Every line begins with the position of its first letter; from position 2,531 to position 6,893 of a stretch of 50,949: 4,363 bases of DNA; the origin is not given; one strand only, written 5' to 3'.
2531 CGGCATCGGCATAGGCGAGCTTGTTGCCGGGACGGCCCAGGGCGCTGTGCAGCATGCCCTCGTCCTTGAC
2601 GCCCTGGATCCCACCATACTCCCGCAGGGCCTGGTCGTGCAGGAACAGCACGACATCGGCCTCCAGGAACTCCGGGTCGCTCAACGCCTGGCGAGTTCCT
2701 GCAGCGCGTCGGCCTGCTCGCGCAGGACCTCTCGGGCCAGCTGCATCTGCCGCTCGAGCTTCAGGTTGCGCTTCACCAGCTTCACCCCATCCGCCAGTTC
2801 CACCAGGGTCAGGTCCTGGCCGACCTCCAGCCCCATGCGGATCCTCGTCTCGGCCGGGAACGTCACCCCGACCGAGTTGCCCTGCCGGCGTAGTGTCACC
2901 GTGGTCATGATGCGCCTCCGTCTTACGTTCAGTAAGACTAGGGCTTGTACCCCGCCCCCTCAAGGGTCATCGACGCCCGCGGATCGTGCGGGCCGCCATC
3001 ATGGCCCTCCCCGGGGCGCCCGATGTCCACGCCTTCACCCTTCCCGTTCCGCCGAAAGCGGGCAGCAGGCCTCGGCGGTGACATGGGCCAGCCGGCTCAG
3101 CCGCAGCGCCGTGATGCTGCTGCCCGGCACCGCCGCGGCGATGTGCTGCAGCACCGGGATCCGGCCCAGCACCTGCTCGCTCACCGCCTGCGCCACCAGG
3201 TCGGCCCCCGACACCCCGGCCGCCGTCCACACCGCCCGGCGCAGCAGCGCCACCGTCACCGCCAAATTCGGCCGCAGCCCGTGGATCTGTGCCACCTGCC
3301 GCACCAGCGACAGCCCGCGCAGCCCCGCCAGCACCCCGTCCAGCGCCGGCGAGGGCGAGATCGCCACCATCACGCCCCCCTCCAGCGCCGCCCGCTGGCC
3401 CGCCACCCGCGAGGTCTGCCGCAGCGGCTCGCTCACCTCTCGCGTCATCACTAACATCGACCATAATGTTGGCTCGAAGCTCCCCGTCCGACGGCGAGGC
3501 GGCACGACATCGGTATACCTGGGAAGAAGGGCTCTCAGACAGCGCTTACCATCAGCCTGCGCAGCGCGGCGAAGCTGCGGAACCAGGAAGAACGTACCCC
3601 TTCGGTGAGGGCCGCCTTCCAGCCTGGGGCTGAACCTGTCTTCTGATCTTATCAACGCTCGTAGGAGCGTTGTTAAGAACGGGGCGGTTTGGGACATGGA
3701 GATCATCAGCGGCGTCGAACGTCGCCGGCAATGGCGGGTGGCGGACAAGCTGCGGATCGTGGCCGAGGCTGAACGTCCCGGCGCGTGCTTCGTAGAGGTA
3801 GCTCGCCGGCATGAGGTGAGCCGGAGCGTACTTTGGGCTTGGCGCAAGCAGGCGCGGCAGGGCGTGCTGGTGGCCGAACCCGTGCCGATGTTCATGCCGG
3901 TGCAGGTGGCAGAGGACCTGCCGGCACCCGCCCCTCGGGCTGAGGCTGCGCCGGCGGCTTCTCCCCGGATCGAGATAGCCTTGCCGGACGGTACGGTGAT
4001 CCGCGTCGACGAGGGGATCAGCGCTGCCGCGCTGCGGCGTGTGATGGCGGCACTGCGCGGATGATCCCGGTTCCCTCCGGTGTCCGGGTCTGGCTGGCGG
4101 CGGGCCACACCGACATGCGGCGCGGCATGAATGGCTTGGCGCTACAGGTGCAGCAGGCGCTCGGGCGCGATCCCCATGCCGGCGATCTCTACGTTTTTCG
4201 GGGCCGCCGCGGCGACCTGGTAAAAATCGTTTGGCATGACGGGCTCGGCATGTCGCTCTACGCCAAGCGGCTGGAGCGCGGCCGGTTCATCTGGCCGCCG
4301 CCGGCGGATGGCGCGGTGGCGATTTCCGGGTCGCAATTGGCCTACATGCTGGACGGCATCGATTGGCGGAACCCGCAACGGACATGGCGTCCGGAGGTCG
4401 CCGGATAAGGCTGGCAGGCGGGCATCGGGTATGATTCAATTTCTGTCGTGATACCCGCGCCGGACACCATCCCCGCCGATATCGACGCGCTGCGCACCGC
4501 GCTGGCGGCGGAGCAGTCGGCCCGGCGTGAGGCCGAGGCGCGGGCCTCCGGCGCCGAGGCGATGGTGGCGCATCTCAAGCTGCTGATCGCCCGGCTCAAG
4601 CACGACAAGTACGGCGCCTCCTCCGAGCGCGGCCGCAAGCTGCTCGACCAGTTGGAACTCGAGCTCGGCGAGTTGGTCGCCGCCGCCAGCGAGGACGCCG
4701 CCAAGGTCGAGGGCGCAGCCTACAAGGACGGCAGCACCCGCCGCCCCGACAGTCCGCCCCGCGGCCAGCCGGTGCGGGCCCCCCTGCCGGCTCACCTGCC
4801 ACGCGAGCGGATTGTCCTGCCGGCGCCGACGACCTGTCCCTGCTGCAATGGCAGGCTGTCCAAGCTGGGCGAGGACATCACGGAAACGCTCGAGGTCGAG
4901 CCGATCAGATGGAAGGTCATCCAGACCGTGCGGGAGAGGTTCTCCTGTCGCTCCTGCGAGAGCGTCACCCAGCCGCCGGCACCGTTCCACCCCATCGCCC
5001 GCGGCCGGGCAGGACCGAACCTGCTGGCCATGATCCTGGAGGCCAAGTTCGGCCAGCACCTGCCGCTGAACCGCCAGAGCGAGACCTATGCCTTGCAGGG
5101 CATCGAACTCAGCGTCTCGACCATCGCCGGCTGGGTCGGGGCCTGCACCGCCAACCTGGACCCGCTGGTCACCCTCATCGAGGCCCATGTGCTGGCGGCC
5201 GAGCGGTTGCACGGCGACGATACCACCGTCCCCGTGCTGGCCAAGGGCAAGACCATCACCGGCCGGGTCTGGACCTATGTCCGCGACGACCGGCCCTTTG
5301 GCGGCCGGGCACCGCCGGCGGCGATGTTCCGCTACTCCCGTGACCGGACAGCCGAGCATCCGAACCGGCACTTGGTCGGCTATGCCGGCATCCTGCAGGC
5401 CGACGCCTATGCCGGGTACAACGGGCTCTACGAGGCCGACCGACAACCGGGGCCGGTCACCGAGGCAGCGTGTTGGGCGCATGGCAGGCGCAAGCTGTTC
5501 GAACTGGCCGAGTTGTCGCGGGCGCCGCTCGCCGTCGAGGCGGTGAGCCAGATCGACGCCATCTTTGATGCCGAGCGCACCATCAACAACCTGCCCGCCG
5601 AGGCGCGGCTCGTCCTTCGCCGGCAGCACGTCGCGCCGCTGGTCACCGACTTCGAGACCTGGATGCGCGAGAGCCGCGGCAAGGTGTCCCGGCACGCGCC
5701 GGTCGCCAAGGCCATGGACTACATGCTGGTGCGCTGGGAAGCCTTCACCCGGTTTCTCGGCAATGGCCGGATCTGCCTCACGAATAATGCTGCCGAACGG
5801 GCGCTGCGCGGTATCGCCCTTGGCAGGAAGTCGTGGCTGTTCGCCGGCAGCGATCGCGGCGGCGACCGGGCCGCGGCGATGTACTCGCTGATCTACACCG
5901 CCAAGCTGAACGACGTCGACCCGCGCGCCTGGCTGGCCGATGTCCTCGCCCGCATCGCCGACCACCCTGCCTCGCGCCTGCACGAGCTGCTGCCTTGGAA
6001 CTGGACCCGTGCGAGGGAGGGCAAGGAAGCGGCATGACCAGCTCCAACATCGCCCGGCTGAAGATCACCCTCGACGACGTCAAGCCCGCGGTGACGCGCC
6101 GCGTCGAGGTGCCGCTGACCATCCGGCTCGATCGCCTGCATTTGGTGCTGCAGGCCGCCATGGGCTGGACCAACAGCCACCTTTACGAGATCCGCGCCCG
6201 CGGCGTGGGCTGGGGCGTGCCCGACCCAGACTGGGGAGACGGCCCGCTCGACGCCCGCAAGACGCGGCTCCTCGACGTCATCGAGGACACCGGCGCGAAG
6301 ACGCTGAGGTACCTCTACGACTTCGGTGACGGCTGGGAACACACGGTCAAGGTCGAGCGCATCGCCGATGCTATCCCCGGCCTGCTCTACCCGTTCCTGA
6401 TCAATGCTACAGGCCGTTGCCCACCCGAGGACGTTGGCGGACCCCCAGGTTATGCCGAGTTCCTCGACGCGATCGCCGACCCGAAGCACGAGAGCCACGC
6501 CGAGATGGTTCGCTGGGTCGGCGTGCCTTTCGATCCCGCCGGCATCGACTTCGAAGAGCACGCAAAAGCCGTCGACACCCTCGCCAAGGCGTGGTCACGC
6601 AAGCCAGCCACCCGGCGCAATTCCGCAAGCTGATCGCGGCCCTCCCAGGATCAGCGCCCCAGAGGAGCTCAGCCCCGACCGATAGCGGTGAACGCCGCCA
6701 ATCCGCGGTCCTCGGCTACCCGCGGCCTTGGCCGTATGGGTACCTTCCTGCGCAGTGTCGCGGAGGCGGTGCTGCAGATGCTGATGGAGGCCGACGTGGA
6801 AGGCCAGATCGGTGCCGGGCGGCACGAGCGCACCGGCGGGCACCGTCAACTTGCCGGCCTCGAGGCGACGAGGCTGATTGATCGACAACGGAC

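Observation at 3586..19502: Target-site duplications of two inverted IS66 copies are swapped: footprint of a 9.6-kb inversion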

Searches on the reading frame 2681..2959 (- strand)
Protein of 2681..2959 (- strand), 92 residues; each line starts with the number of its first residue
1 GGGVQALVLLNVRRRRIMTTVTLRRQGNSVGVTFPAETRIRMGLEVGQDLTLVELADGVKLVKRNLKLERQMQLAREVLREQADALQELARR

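Call 39: search_protein_families(library=pfam, proteins=[window:2681-2959:-], max_evalue=0.001)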
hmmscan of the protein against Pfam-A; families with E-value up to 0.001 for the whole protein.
window:2681-2959:- (92 aa): 1 family
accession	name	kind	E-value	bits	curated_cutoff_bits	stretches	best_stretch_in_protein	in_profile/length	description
PF04014.23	MazE_antitoxin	-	1.7e-05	25.1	24.7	1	24-65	2-44/48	Antidote-toxin recognition MazE, bacterial antitoxin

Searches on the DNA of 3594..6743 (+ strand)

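Call 11: search_dna_similar(query=window:3594-6743:+, collection=plasmids, mode=near, max_rows=25)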
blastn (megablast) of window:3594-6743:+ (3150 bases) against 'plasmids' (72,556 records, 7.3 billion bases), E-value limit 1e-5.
Records with a match: 38; places in all: 58; records where one place covers at least 80% of the query: 9.
Best place of each record, by identity: >=99% 3; 80-90% 13; 60-80% 22.
By first word of the organism name: Roseomonas 15; Sinorhizobium 8; Lichenicola 2; Sagittula 2; Methylocystis 2; Croceicoccus 2; Azospirillum 1; Jiella 1; Bradyrhizobium 1; Skermanella 1; and 3 more.
By predicted mobility (MOB-suite, as given by PLSDB): non-mobilizable 20; conjugative 12; mobilizable 6.
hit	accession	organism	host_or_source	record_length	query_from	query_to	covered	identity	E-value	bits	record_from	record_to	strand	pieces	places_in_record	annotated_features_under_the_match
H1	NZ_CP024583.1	Roseomonas sp. FDAARGOS_362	Homo sapiens,peripheral Blood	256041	1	3150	100%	100.0%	0e+0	5818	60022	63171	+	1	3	IS66 family transposase | plasmid pRiA4b ORF-3 family protein | transposase | tnpB: IS66 family insertion sequence element accessory protein TnpB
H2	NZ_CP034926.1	Roseomonas mucosa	Homo sapiens,tissue sample,Clinical, ...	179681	1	3150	100%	100.0%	0e+0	5818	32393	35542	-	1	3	IS66 family transposase | plasmid pRiA4b ORF-3 family protein | transposase | tnpB: IS66 family insertion sequence element accessory protein TnpB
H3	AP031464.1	Roseomonas mucosa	Homo sapiens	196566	1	3150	100%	99.9%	0e+0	5806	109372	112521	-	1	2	IS66 family transposase | plasmid pRiA4b ORF-3 family protein | hypothetical protein | tnpB_9: IS66 family insertion sequence element accessory protein TnpB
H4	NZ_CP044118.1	Roseomonas mucosa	Homo sapiens,clinical isolate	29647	1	3016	96%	82.8%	0e+0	2689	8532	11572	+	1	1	IS66 family transposase | plasmid pRiA4b ORF-3 family protein | transposase | tnpB: IS66 family insertion sequence element accessory protein TnpB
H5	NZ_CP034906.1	Roseomonas mucosa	Homo sapiens,tissue sample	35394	1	3016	96%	82.8%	0e+0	2689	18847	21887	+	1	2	IS66 family transposase | plasmid pRiA4b ORF-3 family protein | transposase | tnpB: IS66 family insertion sequence element accessory protein TnpB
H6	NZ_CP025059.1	Roseomonas mucosa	Homo sapiens,Clinical, healthy, human ...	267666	1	3016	96%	82.8%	0e+0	2689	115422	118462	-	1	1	IS66 family transposase | plasmid pRiA4b ORF-3 family protein | transposase | tnpB: IS66 family insertion sequence element accessory protein TnpB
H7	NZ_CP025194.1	Roseomonas mucosa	Homo sapiens,clinical, human skin, ...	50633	1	3016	96%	82.8%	0e+0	2689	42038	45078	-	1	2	IS66 family transposase | plasmid pRiA4b ORF-3 family protein | transposase | tnpB: IS66 family insertion sequence element accessory protein TnpB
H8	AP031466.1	Roseomonas mucosa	-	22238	1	3016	96%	82.8%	0e+0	2689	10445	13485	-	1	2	IS66 family transposase | plasmid pRiA4b ORF-3 family protein | transposase | tnpB_11: IS66 family insertion sequence element accessory protein TnpB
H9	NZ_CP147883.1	Roseomonas mucosa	-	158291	103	3051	89%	77.4%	0e+0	1597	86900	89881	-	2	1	IS66 family transposase | plasmid pRiA4b ORF-3 family protein | transposase | tnpB: IS66 family insertion sequence element accessory protein TnpB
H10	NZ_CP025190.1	Roseomonas mucosa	Homo sapiens,clinical, human skin, ...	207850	14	2412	74%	80.4%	0e+0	1757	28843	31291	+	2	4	IS66 family transposase | transposase | tnpB: IS66 family insertion sequence element accessory protein TnpB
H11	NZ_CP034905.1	Roseomonas mucosa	Homo sapiens,tissue sample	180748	373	2411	65%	84.0%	0e+0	1956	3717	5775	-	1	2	IS66 family transposase | tnpB: IS66 family insertion sequence element accessory protein TnpB | transposase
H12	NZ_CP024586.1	Roseomonas sp. FDAARGOS_362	Homo sapiens,peripheral Blood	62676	373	2411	65%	83.6%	0e+0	1906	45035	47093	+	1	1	IS66 family transposase | tnpB: IS66 family insertion sequence element accessory protein TnpB | transposase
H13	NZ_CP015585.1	Roseomonas gilardii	Purified bacterial strains from deep ...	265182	373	2411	65%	83.6%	0e+0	1906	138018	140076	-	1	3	IS66 family transposase | tnpB: IS66 family insertion sequence element accessory protein TnpB | transposase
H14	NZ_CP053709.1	Lichenicola cladoniae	Cladonia borealis,cell culture,lichen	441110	433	2411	63%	75.1%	0e+0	863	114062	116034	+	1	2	IS66 family transposase | tnpB: IS66 family insertion sequence element accessory protein TnpB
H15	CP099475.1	Roseomonas mucosa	Human skin,single cell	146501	103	2195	61%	76.1%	3e-172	962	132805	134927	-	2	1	IS3 family transposase | tnpB: IS66 family insertion sequence element accessory protein TnpB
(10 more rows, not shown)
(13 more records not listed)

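Call 13: get_annotated_region(hit=H1, flank=20000)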
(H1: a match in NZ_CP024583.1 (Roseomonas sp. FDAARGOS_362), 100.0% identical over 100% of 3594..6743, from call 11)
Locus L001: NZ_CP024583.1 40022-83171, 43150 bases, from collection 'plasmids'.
description: Roseomonas sp. FDAARGOS_362 plasmid unnamed2, complete sequence
organism: Roseomonas sp. FDAARGOS_362 (NCBI taxid 2018065)
taxonomy: Bacteria; Pseudomonadota; Alphaproteobacteria; Rhodospirillales; Acetobacteraceae; Roseomonas; Roseomonas sp. FDAARGOS 362
host: -; source: Homo sapiens,peripheral Blood; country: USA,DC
typing (MOB-suite, as given by PLSDB): non-mobilizable
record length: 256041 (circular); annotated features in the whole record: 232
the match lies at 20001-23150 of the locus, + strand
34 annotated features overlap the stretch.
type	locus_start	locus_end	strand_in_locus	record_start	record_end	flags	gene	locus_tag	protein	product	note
CDS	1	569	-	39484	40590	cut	-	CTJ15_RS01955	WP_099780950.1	ABC transporter permease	-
CDS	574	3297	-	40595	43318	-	rbbA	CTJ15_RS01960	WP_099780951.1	ribosome-associated ATPase/putative transporter RbbA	GO:0055085 - transmembrane transport [Evidence IEA]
CDS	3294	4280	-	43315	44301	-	-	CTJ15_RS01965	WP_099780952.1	HlyD family efflux transporter periplasmic adaptor subunit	-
CDS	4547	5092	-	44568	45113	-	-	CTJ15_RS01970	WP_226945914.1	HWE histidine kinase domain-containing protein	-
CDS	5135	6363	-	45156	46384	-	-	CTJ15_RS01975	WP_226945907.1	IS3 family transposase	-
CDS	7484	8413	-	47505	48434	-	-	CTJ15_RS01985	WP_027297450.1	replication protein RepA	-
CDS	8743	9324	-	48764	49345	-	-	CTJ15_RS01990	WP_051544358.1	DUF3102 domain-containing protein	-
CDS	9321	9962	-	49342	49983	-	-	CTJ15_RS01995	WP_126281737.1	ParA family protein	-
CDS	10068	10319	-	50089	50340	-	-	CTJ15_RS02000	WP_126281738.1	hypothetical protein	-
CDS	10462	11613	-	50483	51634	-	-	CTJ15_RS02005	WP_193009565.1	IS110 family transposase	-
CDS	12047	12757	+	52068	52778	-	-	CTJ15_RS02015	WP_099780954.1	IS6 family transposase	-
CDS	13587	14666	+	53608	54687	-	-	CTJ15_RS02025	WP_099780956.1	IS630 family transposase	-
CDS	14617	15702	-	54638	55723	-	-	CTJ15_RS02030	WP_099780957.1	hypothetical protein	-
CDS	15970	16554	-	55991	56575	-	-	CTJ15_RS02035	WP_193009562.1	cation:proton antiporter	GO:0006812 - monoatomic cation transport [Evidence IEA]; GO:0055085 - transmembrane transport [Evidence IEA]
CDS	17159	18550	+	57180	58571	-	-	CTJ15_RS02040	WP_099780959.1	NAD-dependent succinate-semialdehyde dehydrogenase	-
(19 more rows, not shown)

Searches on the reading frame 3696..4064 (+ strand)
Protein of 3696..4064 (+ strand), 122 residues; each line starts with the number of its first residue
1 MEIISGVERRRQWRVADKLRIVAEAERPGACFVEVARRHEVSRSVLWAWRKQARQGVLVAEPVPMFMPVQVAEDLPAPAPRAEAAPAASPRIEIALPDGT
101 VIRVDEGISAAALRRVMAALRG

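Call 12: search_protein_families(library=pfam, proteins=[window:3696-4064:+], max_evalue=0.01)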
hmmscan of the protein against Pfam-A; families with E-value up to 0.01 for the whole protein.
window:3696-4064:+ (122 aa): 2 families
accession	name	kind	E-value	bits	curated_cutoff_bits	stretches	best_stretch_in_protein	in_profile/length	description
PF01527.26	HTH_Tnp_1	-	2.4e-11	44.1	24.1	1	8-59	2-53/75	Transposase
PF13384.12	HTH_23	-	0.0006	20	24.6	1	14-54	3-42/50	Homeodomain-like domain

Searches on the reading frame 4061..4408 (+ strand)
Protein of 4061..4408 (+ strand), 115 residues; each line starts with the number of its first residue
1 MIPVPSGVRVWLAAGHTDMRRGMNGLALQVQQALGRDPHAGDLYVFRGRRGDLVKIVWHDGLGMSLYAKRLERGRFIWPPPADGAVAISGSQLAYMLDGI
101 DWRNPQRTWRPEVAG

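Call 12: search_protein_families(library=pfam, proteins=[window:4061-4408:+], max_evalue=0.01)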
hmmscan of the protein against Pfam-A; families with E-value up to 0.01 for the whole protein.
window:4061-4408:+ (115 aa): 1 family
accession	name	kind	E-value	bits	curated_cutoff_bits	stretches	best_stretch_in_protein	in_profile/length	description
PF05717.18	TnpB_IS66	-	5.4e-38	129.4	26.6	1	9-106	2-100/101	IS66 Orf2 like protein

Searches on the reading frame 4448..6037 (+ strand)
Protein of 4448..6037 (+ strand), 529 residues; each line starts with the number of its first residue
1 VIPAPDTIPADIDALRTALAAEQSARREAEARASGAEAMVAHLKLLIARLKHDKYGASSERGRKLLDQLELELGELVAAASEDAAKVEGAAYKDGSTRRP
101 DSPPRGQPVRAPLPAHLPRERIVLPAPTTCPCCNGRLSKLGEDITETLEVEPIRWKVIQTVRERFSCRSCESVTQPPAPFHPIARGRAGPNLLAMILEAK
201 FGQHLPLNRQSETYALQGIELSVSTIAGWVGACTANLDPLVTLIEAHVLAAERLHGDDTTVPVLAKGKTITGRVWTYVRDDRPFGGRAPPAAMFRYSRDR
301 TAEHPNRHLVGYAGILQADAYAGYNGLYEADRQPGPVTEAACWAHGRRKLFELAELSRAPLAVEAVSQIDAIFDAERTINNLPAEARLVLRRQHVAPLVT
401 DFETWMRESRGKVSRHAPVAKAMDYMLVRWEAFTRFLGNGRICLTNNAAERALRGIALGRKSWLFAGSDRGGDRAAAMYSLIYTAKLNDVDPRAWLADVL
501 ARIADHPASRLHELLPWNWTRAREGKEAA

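Call 12: search_protein_families(library=pfam, proteins=[window:4448-6037:+], max_evalue=0.01)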
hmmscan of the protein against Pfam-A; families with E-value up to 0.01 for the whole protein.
window:4448-6037:+ (529 aa): 4 families
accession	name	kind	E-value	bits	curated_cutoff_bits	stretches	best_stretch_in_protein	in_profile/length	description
PF03050.20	DDE_Tnp_IS66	-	9.4e-93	311.1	23.1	1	186-473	2-283/284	Transposase IS66 family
PF13817.11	DDE_Tnp_IS66_C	-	4.1e-18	65.7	30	1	480-517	1-39/39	IS66 C-terminal element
PF13005.12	zf-IS66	-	5.5e-15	55.9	27.3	1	127-171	1-46/46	zinc-finger binding domain of transposase IS66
PF13007.12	LZ_Tnp_IS66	-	8.4e-15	55.7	22.9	1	42-122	1-71/71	Transposase C of IS166 homeodomain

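Call 34: find_encoding_contigs(protein=window:4448-6037:+, flank=6000, max_places=10)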
Protein window:4448-6037:+ (529 aa): 22 contigs read that carry it; 10 places shown.
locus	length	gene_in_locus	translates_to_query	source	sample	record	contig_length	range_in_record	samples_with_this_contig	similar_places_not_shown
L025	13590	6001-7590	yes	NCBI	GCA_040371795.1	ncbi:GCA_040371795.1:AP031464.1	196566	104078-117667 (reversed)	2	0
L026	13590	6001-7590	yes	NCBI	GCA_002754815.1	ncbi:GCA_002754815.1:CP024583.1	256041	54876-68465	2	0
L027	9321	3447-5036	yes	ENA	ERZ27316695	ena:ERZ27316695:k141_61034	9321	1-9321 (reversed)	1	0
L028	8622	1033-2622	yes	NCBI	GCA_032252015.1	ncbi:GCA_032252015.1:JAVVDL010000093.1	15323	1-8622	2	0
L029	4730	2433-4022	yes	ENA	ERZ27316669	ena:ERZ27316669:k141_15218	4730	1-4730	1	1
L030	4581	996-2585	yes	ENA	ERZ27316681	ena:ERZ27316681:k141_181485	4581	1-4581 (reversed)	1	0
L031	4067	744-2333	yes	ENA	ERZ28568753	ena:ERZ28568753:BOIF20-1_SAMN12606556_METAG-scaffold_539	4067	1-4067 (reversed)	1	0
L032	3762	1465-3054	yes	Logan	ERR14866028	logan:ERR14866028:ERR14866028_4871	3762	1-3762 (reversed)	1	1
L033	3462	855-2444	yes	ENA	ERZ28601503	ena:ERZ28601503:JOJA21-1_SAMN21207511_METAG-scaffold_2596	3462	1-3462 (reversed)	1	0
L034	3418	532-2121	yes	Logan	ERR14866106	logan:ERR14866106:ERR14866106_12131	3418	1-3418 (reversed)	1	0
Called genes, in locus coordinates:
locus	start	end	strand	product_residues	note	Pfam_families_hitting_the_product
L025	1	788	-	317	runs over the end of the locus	PF13154:DUF3991, PF13155:Toprim_2, PF13362:Toprim_3 (weak)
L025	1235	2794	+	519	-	PF00999:Na_H_Exchanger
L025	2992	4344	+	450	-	PF13546:DDE_5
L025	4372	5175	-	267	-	PF13340:DUF4096, PF01609:DDE_Tnp_1, PF13586:DDE_Tnp_1_2 (weak)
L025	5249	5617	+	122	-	PF01527:HTH_Tnp_1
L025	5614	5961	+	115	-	PF05717:TnpB_IS66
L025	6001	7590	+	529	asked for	PF13007:LZ_Tnp_IS66, PF13005:zf-IS66, PF03050:DDE_Tnp_IS66, PF13817:DDE_Tnp_IS66_C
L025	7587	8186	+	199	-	PF07929:PRiA4_ORF3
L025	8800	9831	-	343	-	PF04796:RepA_C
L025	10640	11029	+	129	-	PF13384:HTH_23 (weak), PF01527:HTH_Tnp_1, PF13518:HTH_28 (weak), PF13551:HTH_29 (weak)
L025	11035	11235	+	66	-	-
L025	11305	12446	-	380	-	PF01527:HTH_Tnp_1, PF13384:HTH_23 (weak), PF13518:HTH_28 (weak), PF13276:HTH_21, PF00665:rve, PF13683:rve_3, PF13333:rve_2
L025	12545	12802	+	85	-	-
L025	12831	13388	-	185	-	-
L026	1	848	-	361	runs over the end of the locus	-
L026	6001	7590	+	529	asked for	PF13007:LZ_Tnp_IS66, PF13005:zf-IS66, PF03050:DDE_Tnp_IS66, PF13817:DDE_Tnp_IS66_C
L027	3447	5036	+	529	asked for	PF13007:LZ_Tnp_IS66, PF13005:zf-IS66, PF03050:DDE_Tnp_IS66, PF13817:DDE_Tnp_IS66_C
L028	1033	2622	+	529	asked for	PF13007:LZ_Tnp_IS66, PF13005:zf-IS66, PF03050:DDE_Tnp_IS66, PF13817:DDE_Tnp_IS66_C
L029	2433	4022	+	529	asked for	PF13007:LZ_Tnp_IS66, PF13005:zf-IS66, PF03050:DDE_Tnp_IS66, PF13817:DDE_Tnp_IS66_C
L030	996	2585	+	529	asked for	PF13007:LZ_Tnp_IS66, PF13005:zf-IS66, PF03050:DDE_Tnp_IS66, PF13817:DDE_Tnp_IS66_C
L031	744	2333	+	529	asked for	PF13007:LZ_Tnp_IS66, PF13005:zf-IS66, PF03050:DDE_Tnp_IS66, PF13817:DDE_Tnp_IS66_C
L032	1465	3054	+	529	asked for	PF13007:LZ_Tnp_IS66, PF13005:zf-IS66, PF03050:DDE_Tnp_IS66, PF13817:DDE_Tnp_IS66_C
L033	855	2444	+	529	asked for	PF13007:LZ_Tnp_IS66, PF13005:zf-IS66, PF03050:DDE_Tnp_IS66, PF13817:DDE_Tnp_IS66_C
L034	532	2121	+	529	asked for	PF13007:LZ_Tnp_IS66, PF13005:zf-IS66, PF03050:DDE_Tnp_IS66, PF13817:DDE_Tnp_IS66_C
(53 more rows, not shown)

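Call 45: search_protein_families(library=ncbifam, proteins=[window:4448-6037:+], max_evalue=1)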
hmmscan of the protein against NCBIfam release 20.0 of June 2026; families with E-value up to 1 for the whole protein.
window:4448-6037:+ (529 aa): 2 families
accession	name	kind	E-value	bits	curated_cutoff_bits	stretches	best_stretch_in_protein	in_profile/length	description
NF033517.1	transpos_IS66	equivalog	8.6e-139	462.9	180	1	106-503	5-387/387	IS66 family transposase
NF033550.5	transpos_ISL3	equivalog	0.017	14.2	180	1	126-215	9-98/370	ISL3 family transposase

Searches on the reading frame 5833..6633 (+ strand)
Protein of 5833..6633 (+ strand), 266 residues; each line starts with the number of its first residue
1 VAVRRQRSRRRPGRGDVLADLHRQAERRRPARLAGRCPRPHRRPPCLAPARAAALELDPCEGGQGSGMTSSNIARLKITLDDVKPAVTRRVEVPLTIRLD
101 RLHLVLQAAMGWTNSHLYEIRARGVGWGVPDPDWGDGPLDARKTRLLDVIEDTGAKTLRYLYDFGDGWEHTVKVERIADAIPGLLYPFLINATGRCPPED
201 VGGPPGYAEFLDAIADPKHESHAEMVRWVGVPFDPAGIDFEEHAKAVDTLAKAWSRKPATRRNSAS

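Call 12: search_protein_families(library=pfam, proteins=[window:5833-6633:+], max_evalue=0.01)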
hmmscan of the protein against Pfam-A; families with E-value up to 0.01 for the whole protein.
window:5833-6633:+ (266 aa): 1 family
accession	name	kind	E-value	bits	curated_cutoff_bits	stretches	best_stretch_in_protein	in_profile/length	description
PF07929.16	PRiA4_ORF3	-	3e-57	193.6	26.6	1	73-241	2-172/173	Plasmid pRiA4b ORF-3-like protein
